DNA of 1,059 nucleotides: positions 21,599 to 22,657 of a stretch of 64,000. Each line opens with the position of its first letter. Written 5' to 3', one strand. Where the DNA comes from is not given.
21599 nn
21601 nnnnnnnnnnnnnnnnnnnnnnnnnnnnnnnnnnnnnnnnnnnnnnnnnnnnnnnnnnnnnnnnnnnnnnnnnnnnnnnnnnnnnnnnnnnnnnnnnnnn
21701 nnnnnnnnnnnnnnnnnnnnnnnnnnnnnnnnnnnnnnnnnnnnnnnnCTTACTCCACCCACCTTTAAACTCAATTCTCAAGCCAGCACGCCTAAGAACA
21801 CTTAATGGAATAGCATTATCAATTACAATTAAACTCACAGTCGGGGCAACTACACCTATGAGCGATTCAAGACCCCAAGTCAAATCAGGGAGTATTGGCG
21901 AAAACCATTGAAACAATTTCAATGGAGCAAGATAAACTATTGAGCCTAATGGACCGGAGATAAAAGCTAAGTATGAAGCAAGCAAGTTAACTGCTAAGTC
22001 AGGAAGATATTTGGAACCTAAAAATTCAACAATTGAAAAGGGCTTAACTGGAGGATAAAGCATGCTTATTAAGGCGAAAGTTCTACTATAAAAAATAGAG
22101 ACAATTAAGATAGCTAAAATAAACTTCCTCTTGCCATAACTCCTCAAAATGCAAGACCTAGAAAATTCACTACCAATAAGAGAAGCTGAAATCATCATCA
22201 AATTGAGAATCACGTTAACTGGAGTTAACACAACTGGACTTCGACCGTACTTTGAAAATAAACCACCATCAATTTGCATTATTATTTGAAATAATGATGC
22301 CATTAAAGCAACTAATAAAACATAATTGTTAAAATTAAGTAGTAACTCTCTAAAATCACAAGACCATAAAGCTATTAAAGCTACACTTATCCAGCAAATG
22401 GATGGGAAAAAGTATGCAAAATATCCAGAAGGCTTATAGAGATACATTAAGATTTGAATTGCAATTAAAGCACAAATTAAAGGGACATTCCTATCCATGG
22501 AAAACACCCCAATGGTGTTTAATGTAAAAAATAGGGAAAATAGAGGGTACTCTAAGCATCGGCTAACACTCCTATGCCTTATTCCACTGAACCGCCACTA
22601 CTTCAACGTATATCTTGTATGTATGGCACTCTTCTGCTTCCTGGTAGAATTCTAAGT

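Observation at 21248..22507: Signal peptidase I domain fused to a large N-terminal polytopic membrane domain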

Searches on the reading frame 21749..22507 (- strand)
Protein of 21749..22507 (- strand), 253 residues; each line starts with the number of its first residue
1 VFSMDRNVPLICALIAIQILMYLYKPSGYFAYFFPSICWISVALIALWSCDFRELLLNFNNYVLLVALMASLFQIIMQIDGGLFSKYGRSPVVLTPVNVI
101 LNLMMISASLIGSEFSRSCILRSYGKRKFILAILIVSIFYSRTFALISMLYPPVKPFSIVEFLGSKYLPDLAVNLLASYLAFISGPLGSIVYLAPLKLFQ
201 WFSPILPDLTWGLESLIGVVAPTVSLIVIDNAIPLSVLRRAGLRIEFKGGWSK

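Call 16: search_protein_families(library=pfam, proteins=[window:21749-22507:-], max_evalue=1)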
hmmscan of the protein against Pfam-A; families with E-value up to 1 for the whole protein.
window:21749-22507:- (253 aa): 0 families

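Call 26: search_protein_representatives(protein=window:21749-22507:-)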
Query: 253 residues. Proteins with E-value up to 0.001 (for the whole library): 446; up to 1e-10: 281; up to 1e-30: 30. The best 150 are listed.
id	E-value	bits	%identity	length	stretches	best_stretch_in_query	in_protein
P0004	2.6e-76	273.1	51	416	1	11-247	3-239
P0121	2.2e-55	204.5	44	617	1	9-249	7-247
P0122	3.5e-52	194.0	42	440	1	4-244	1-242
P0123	3.9e-52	193.9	42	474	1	10-233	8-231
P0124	2.2e-50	188.1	39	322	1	6-240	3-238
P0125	1.6e-48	182.0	41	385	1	10-246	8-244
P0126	4.2e-48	180.6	36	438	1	9-248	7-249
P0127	1.5e-47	178.9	41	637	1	17-249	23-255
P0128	1.1e-43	166.1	39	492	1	20-230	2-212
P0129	1.4e-43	165.9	38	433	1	6-244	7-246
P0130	6.0e-43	163.8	39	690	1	13-249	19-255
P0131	1.5e-42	162.5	42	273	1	31-242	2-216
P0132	1.5e-40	155.9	38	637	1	11-243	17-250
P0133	3.8e-40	154.6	39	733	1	12-249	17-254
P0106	1.3e-39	152.8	40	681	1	31-249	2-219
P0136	3.3e-36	141.7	34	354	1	16-241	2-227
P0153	2.0e-28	116.2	36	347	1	44-232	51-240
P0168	6.5e-24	101.4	28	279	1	11-243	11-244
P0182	1.6e-22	96.9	29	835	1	30-231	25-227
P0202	2.3e-20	89.8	28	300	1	6-238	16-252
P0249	1.2e-17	80.9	25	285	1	30-227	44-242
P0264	3.7e-17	79.3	32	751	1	14-235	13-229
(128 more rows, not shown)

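Call 29: search_protein_families(library=ncbifam, proteins=[P0123, P0128, P0136, P0153, P0124, P0202, P0249, P0168, P0182, P0264], max_evalue=0.01)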
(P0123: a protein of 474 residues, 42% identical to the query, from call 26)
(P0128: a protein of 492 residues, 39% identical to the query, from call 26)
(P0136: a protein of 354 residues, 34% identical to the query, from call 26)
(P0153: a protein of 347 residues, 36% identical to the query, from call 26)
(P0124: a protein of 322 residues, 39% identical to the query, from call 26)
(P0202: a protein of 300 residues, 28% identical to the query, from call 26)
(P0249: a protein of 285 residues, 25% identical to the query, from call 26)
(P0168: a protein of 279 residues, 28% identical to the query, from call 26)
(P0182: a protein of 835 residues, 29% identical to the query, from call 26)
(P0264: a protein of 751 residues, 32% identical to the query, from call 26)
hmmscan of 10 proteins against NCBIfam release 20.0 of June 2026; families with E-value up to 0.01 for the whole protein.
P0123 (474 aa): 1 family
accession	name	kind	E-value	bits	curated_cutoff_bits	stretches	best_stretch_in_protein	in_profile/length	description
NF049990.1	CellobisidaseCelK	equivalog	0.008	14.4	1700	0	368-467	790-880/889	cellulose 1,4-beta-cellobiosidase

P0128 (492 aa): 0 families

P0136 (354 aa): 0 families

P0153 (347 aa): 0 families

P0124 (322 aa): 0 families

P0202 (300 aa): 0 families

P0249 (285 aa): 0 families

P0168 (279 aa): 0 families

P0182 (835 aa): 17 families
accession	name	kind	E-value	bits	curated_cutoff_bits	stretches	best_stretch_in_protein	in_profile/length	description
TIGR02228.1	sigpep_I_arch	equivalog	7e-23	81.2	51.85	1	255-375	13-138/158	signal peptidase I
NF004974.0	PRK06347.1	equivalog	2.2e-17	63.3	701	2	662-832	408-589/592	1,4-beta-N-acetylmuramoylhydrolase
NF050804.1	CellDivDipMCaul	equivalog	9e-17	61.1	900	2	727-835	305-404/634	cell division endopeptidase DipM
NF040883.1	amid_act_ActS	equivalog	6.2e-15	55.1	375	2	661-707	35-81/242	amidase activator ActS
TIGR02899.1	spore_safA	subfamily_domain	5.5e-14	51.8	67.85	2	794-835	1-43/44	SafA/ExsA family spore coat assembly protein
NF052398.1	Agg_Promo_Fact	equivalog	5.8e-14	52.7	170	2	790-834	29-73/202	aggregation-promoting factor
NF042931.1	SAG1386_EF1546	equivalog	2.9e-13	50.2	80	1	720-773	99-155/158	SAG1386/EF1546 family surface-associated protein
NF008050.0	PRK10783.1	equivalog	4.4e-13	48.3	508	2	661-773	345-445/457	murein transglycosylase D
NF041208.1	celldiv_DipM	equivalog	1.1e-11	44.7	740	2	619-738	149-256/419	cell division endopeptidase DipM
NF046067.1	SigPepSipWBacil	equivalog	3e-09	36.7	190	1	270-370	36-140/189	signal peptidase I SipW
NF010495.0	PRK13914.1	equivalog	3.7e-09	36.1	647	1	603-713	144-252/481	invasion associated endopeptidase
NF047755.1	LIC_10271_M23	exception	1.5e-08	34.6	180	1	658-707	23-72/207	LIC_10271 family cell wall hydrolase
NF010723.1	PRK14125.1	equivalog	1.4e-07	31.4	60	0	786-835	29-85/87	cell division suppressor protein YneA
TIGR02907.1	spore_VI_D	equivalog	3.8e-06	26.7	169.85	1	792-835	302-344/344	stage VI sporulation protein D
NF008123.1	PRK10871.1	equivalog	1.1e-05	25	311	0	661-707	106-152/365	murein hydrolase activator NlpD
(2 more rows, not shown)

P0264 (751 aa): 3 families
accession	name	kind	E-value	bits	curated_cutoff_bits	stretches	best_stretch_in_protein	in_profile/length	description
TIGR02228.1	sigpep_I_arch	equivalog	2.3e-25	89.3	51.85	1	248-370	6-137/158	signal peptidase I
NF046067.1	SigPepSipWBacil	equivalog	1.3e-18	67.3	190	1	264-409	35-176/189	signal peptidase I SipW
TIGR02227.1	sigpep_I_bact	equivalog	6e-07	29.5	47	1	251-317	4-75/162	signal peptidase I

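Call 38: predict_structure(alignment_id=A2)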
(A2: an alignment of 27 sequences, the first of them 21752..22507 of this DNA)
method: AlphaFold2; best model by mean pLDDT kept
length: 252 residues; sequences in the alignment: 27
mean_pLDDT: 88.6   pTM: 0.87
mean pLDDT of the five models: 88.6, 88.5, 87.7, 86.6, 85.0
residues with pLDDT >= 90: 147; 70-90: 90; 50-70: 10; < 50: 5
segments of 3 or more residues with pLDDT < 50: 250-252
pLDDT, mean of each block of 10 residues (from residue 1): 72 93 89 94 93 82 96 93 76 83 95 95 88 94 88 83 93 97 95 95 80 90 96 90 73 43
secondary structure, 60 per line:
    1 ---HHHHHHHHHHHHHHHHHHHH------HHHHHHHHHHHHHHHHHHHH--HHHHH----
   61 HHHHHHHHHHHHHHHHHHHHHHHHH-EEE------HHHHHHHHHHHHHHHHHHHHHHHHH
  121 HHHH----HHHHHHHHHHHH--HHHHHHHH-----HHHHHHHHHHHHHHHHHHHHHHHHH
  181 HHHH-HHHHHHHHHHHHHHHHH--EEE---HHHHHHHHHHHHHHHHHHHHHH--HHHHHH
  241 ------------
elements in order: H4-23 H30-49 H52-56 H61-85 E87-89 H96-124 H129-140 H143-150 H156-184 H186-202 E205-207 H211-232 H235-240

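Call 41: fold_search(model_id=the predicted structure, library=pdb)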
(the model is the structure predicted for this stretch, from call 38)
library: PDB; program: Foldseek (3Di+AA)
matches with E <= 10: 258; with E <= 0.001: 0
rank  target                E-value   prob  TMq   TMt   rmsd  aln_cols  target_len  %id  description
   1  8q3v_c                5.6e-01  0.10  0.16  0.16  16.8       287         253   14  Cryo-EM structure of the methanogenic Na+ translocating N5-methyl-H4MPT:CoM methyltransferase complex (released 2024-07-10)
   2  8t1b_A                5.8e-01  0.16  0.23  0.11  20.7       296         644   13  Cryo-EM structure of full-length human TRPV4 in apo state (released 2023-07-05)
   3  7o3v_G                6.4e-01  0.12  0.18  0.18  24.2       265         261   12  Stalk complex structure (TrwJ/VirB5-TrwI/VirB6) from the fully-assembled R388 type IV secretion system determined by c (released 2022-06-22)
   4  7zkp_1                6.4e-01  0.08  0.15  0.13  17.9       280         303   13  Late assembly intermediate of the proximal proton pumping module of complex I with assembly factors NDUFAF1 and CIA84 (released 2022-11-23)
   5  9jqy_A                6.7e-01  0.14  0.20  0.18  20.8       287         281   11  Structural Insights into Selective Antagonism of TG6-129 and EP4 Prostaglandin Receptor (released 2025-10-22)
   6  6mrt_A                7.0e-01  0.07  0.13  0.12  34.2       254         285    9  12-meric ClyA pore complex (released 2019-05-15)
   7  8r96_B                7.6e-01  0.11  0.17  0.15  20.9       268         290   12  Crystal structure of the cryorhodopsin CryoR2 at pH 4.6, type A crystals (released 2024-12-11)
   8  8r96_C                8.3e-01  0.10  0.17  0.15  20.9       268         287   12  Crystal structure of the cryorhodopsin CryoR2 at pH 4.6, type A crystals (released 2024-12-11)
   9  8r96_E                8.7e-01  0.10  0.17  0.16  20.9       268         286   12  Crystal structure of the cryorhodopsin CryoR2 at pH 4.6, type A crystals (released 2024-12-11)
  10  8q3v_C                8.7e-01  0.09  0.18  0.18  16.3       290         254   13  Cryo-EM structure of the methanogenic Na+ translocating N5-methyl-H4MPT:CoM methyltransferase complex (released 2024-07-10)
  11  8vch_A                8.7e-01  0.08  0.16  0.16  19.5       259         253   14  Voltage gated potassium ion channel Kv1.2 W366F, C-type inactivated (released 2024-07-10)
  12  8r96_A                9.1e-01  0.11  0.18  0.16  20.2       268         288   12  Crystal structure of the cryorhodopsin CryoR2 at pH 4.6, type A crystals (released 2024-12-11)
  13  8zyv_F                9.5e-01  0.11  0.16  0.17  24.2       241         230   14  Bacterial flagellar sodium-driven stator PomA5PomB2 with 100 mM NaCl (released 2025-01-01)
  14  8r96_D                1.0e+00  0.11  0.18  0.17  20.7       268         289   12  Crystal structure of the cryorhodopsin CryoR2 at pH 4.6, type A crystals (released 2024-12-11)
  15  1o5h_A                1.1e+00  0.08  0.15  0.17  18.5       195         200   12  Crystal structure of formiminotetrahydrofolate cyclodeaminase (TM1560) from Thermotoga maritima at 2.80 A resolution (released 2003-09-30)
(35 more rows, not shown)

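Call 45: search_solved_structures(query=A2, max_evalue=10, show_alignments=3)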
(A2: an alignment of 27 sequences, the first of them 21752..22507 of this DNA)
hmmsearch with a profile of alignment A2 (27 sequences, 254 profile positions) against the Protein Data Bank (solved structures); distinct sequences matched with E-value up to 10: 0.

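Call 46: search_protein_families(library=pfam, alignment_id=A2, max_evalue=10)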
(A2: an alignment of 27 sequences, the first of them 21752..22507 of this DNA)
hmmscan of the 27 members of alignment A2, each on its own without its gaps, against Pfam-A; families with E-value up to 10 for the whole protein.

A. member 1, window:21752-22507:- (252 aa): 0 families

B. families by the number of members that match (of 27 scanned): 13 families
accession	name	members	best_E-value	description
PF09843.14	DUF2070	2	0.14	Predicted membrane protein (DUF2070)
PF07810.18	TMC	1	0.017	TMC domain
PF20540.3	DUF6755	1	0.17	Family of unknown function (DUF6755)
PF07498.18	Rho_N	1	0.2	Rho termination factor, N-terminal domain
PF13789.11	DUF4181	1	0.34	Domain of unknown function (DUF4181)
PF08105.16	Antimicrobial10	1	0.54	Metchnikowin family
PF10998.14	DUF2838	1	0.92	Protein of unknown function (DUF2838)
PF20447.3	DUF6704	1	1.6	Family of unknown function (DUF6704)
PF06703.16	SPC25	1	2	Microsomal signal peptidase 25 kDa subunit (SPC25)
PF10968.13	DUF2770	1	3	Protein of unknown function (DUF2770)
PF17259.7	DUF5325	1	3.1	Family of unknown function (DUF5325)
PF04505.17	CD225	1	4.3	Interferon-induced transmembrane protein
PF01312.24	Bac_export_2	1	5.7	FlhB HrpN YscU SpaS Family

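Call 47: find_related_loci(query=A2, collection=genome_contigs, flank=7000)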
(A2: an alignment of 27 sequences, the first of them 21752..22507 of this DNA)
Query A2 (252 aa) in genome_contigs; peptide patterns used: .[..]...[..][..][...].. (x = any residue, [..] = any of these).
50 stretches matched a pattern; 41 encode a relative of the query (tblastn E <= 1e-3); 41 distinct loci.
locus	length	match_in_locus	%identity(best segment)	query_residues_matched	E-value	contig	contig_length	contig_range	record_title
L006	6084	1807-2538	48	3-246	2e-67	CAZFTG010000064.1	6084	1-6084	MAG TPA_asm: uncultured Thermoproteales archaeon isolate binchicken_co80_38 genome assembly, contig: NODE_5457_length_60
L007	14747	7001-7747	47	4-252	2e-64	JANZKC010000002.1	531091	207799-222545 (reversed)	MAG: Candidatus Culexmicrobium cathedralense isolate GB-1867-005 Ga0190363_1000002, whole genome shotgun sequence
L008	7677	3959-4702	44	3-249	3e-64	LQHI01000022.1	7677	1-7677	MAG: Hadesarchaea archaeon DG-33 contigWOR1_52_54_17498, whole genome shotgun sequence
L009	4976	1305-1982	46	24-249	4e-63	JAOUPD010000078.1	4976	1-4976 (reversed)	MAG: Hadesarchaea archaeon isolate 8_1_Oct_SF_Bin37 8_1_Oct_SF_Bin37_scaffold_20792_c1, whole genome shotgun sequence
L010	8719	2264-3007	44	3-249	8e-63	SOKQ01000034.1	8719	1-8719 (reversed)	MAG: Hadesarchaea archaeon isolate E44_bin86 NODE_3850_length_8719_cov_9.876962, whole genome shotgun sequence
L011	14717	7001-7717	40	6-243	3e-57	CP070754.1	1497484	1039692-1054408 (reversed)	MAG: Candidatus Bathyarchaeota archaeon isolate bin30 chromosome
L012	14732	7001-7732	39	1-243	6e-56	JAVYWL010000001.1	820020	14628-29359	MAG: Candidatus Bathyarchaeia archaeon isolate DRTY-2_202007_bins_32 DRTY-2_202007_bins_32_scaffold_1, whole genome shot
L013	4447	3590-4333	40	3-248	6e-56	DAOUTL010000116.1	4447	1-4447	MAG TPA_asm: Candidatus Bathyarchaeota archaeon isolate CSMAG_571 CSMAG_571_k127_1018669_length_4447_cov_9.0000, whole g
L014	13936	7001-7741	41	3-248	1e-49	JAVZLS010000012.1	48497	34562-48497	MAG: Candidatus Bathyarchaeia archaeon isolate DRTY-6_201907_bins_66 DRTY-6_201907_bins_66_scaffold_12, whole genome sho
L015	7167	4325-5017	39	19-249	5e-49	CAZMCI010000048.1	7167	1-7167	MAG TPA_asm: Candidatus Hadarchaeota archaeon isolate binchicken_co349_82 genome assembly, contig: NODE_4195_length_7167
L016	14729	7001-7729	38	10-248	1e-47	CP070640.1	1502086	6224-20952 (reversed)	MAG: Candidatus Bathyarchaeota archaeon isolate bin91 chromosome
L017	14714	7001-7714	35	3-244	1e-40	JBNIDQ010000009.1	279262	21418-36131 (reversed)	MAG: Candidatus Bathyarchaeia archaeon isolate Bathy6-F112_MillA Bathy112V4_scaffold2, whole genome shotgun sequence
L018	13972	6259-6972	36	3-244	2e-40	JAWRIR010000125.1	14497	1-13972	MAG: Thermoproteota archaeon isolate ADS1 c_000000173558, whole genome shotgun sequence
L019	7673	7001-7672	32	20-243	2e-37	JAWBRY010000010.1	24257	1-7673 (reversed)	MAG: Candidatus Bathyarchaeia archaeon isolate JZ-1_201705_bins_87 JZ-1_201705_bins_87_scaffold_10, whole genome shotgun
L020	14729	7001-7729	29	1-239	1e-34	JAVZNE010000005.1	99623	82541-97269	MAG: Candidatus Bathyarchaeia archaeon isolate DRTY-6_201912_bins_43 DRTY-6_201912_bins_43_scaffold_5, whole genome shot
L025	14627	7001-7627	31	13-230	4e-27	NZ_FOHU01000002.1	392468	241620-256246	Natronincola peptidivorans strain DSM 18979, whole genome shotgun sequence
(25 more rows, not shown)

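Call 50: find_encoding_contigs(protein=P0123, flank=7000, max_places=3)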
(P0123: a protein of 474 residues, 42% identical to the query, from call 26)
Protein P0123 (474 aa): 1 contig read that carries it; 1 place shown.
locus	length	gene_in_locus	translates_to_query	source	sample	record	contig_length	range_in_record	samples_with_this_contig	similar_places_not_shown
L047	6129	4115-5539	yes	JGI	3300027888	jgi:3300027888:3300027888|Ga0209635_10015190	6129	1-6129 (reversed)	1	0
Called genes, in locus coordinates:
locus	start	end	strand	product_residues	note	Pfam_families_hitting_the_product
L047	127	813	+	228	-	PF00702:Hydrolase, PF13419:HAD_2, PF13242:Hydrolase_like (faint)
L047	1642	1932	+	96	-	PF14947:HTH_45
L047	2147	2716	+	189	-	-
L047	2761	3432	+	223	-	-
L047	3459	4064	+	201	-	-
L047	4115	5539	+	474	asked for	PF00404:Dockerin_1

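Call 51: find_encoding_contigs(protein=P0136, flank=7000, max_places=3)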
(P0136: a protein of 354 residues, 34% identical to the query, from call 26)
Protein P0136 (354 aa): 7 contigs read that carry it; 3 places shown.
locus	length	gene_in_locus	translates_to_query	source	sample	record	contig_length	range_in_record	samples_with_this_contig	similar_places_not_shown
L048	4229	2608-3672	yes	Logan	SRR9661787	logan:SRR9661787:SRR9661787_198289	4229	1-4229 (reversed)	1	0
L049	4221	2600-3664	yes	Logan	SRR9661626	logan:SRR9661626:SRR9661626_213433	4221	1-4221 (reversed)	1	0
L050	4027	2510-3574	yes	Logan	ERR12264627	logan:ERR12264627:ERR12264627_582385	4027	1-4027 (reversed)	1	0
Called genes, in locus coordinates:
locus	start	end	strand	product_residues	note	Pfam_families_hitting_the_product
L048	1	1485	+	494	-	?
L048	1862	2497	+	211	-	-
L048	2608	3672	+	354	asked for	-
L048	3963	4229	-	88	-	?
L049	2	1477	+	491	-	?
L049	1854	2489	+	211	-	-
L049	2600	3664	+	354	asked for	-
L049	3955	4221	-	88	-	?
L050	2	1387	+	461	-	?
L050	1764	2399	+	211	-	-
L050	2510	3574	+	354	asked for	-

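Call 69: search_protein_families(library=pfam, proteins=[L025:821-2074:+, L025:3155-4870:+, L025:4867-5487:+, L025:5520-5969:+, L025:6030-6875:+, L025:6896-8110:+, L025:8390-8995:+, L025:9047-9751:+, L025:11206-12498:+, L025:12713-13855:+], max_evalue=0.001)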
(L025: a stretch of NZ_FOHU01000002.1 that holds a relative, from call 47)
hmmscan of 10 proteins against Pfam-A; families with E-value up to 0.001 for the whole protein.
L025:821-2074:+ (417 aa): 2 families
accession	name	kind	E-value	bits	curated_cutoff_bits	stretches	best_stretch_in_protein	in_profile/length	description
PF00208.27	ELFV_dehydrog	-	5e-85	285.5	23.4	1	183-415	2-241/241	Glutamate/Leucine/Phenylalanine/Valine dehydrogenase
PF02812.23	ELFV_dehydrog_N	-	2.7e-55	186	25.3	1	36-164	1-129/129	Glu/Leu/Phe/Val dehydrogenase, dimerisation domain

L025:3155-4870:+ (571 aa): 3 families
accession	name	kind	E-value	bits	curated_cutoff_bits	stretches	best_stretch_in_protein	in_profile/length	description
PF02518.31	HATPase_c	-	6.9e-11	43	26.4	1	468-560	3-109/111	Histidine kinase-, DNA gyrase B-, and HSP90-like ATPase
PF07730.19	HisKA_3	-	1.4e-07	32.4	24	1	360-423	1-63/68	Histidine kinase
PF13581.12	HATPase_c_2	-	0.00018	22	27.4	1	462-535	23-109/127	Histidine kinase-like ATPase domain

L025:4867-5487:+ (206 aa): 4 families
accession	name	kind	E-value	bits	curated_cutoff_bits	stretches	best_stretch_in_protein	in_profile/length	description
PF00072.30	Response_reg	-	2e-21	76.6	30.2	1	3-111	1-107/111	Response regulator receiver domain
PF00196.25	GerE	-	5e-19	68.1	23.5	1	144-197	3-56/57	Bacterial regulatory proteins, luxR family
PF08281.18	Sigma70_r4_2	-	1.6e-05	24.8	25.7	1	141-186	8-54/54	Sigma-70, region 4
PF04545.22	Sigma70_r4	-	0.00017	21.4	24.1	1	141-186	2-48/50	Sigma-70, region 4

L025:5520-5969:+ (149 aa): 0 families

L025:6030-6875:+ (281 aa): 0 families

L025:6896-8110:+ (404 aa): 1 family
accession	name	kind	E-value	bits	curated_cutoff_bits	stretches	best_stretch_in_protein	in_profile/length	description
PF10502.14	Peptidase_S26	-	4.5e-06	27.2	22.9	1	269-333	5-67/168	Signal peptidase, peptidase S26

L025:8390-8995:+ (201 aa): 0 families

L025:9047-9751:+ (234 aa): 0 families

L025:11206-12498:+ (430 aa): 1 family
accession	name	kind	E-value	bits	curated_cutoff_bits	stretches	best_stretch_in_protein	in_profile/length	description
PF00395.25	SLH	-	6.3e-37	125.7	20.8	3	373-415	2-43/44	S-layer homology domain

L025:12713-13855:+ (380 aa): 4 families
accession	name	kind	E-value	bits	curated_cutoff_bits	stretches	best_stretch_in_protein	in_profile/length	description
PF12832.13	MFS_1_like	-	5.5e-52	177.5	25.2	1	2-355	1-373/373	MFS_1 like family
PF07690.21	MFS_1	-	1.4e-31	110.1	33.4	2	5-272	1-283/347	Major Facilitator Superfamily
PF01306.25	LacY_symp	-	2e-18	66.9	24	1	2-360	9-387/413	LacY proton/sugar symporter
PF03825.22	Nuc_H_symport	-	2.4e-17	63.5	25.9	1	4-352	6-370/400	Nucleoside H+ symporter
